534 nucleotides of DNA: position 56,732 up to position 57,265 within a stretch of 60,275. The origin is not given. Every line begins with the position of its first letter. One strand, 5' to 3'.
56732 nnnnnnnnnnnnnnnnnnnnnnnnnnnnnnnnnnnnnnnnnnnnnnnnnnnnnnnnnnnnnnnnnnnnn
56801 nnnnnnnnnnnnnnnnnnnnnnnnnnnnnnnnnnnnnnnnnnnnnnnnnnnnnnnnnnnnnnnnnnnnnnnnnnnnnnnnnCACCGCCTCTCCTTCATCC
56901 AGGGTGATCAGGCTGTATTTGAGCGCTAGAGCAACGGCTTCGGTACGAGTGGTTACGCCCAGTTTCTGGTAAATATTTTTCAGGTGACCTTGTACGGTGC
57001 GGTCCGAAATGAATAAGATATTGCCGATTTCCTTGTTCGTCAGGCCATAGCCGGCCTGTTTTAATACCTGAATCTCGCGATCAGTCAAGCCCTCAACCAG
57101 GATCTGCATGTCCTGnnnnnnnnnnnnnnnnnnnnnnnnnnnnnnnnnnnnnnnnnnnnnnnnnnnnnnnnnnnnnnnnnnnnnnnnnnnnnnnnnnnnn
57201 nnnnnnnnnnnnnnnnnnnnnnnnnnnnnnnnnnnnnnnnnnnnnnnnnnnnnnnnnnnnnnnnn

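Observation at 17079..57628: Recurrent palindrome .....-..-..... fixed 24 nt upstream of TAnnnT hexamers in front of at least seven operons: candidate island-wide regulon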

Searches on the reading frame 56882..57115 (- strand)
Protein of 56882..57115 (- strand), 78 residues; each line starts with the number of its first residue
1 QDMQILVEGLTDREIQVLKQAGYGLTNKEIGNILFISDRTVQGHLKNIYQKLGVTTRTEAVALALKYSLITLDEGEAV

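Call 64: search_solved_structures(query=window:56882-57115:-, max_evalue=0.00001, show_alignments=0)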
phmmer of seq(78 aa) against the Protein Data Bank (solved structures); distinct sequences matched with E-value up to 0.00001: 26.
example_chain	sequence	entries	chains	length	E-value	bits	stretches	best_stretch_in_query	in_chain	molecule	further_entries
7x1k_A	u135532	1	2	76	3.8e-11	46.2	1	6-70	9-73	Chemotaxis protein CheY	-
4yn8_A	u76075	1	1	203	3.8e-10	43.1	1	9-69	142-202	Response regulator ChrA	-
4wt0_B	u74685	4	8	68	1.8e-09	41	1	5-69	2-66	Response regulator receiver domain protein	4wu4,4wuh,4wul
4wsz_A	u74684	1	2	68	2.5e-09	40.5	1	5-69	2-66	Response regulator receiver domain protein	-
1zlj_A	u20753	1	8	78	3.1e-09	40.2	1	3-65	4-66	Dormancy Survival Regulator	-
7ve4_A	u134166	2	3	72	4.3e-09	39.7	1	6-70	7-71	DNA-binding response regulator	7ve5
1zlk_A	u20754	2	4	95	5.7e-09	39.3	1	3-65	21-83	Dormancy Survival Regulator | TWO COMPONENT TRANSCRIPTIONAL REGULATORY PROTEIN DEVR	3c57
5hev_A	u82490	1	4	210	8.4e-09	38.8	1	5-70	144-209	Response regulator protein VraR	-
2rnj_A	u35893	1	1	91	8.9e-09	38.7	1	6-70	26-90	Response regulator protein vraR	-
1fse_A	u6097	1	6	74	1.4e-08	38.1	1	10-67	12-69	GERE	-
2krf_A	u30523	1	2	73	1.5e-08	38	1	9-65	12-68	Transcriptional regulatory protein comA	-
3ulq_B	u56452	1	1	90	2.9e-08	37.1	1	9-65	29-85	Transcriptional regulatory protein ComA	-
4gvp_A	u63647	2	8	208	3.2e-08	37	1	6-70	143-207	Response regulator protein vraR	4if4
7ve6_A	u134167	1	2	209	3.2e-08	37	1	6-70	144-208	Response regulator protein VraR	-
3kln_A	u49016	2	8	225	3.5e-08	36.9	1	9-64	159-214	Transcriptional regulator, LuxR family | Transcriptional regulator VpsT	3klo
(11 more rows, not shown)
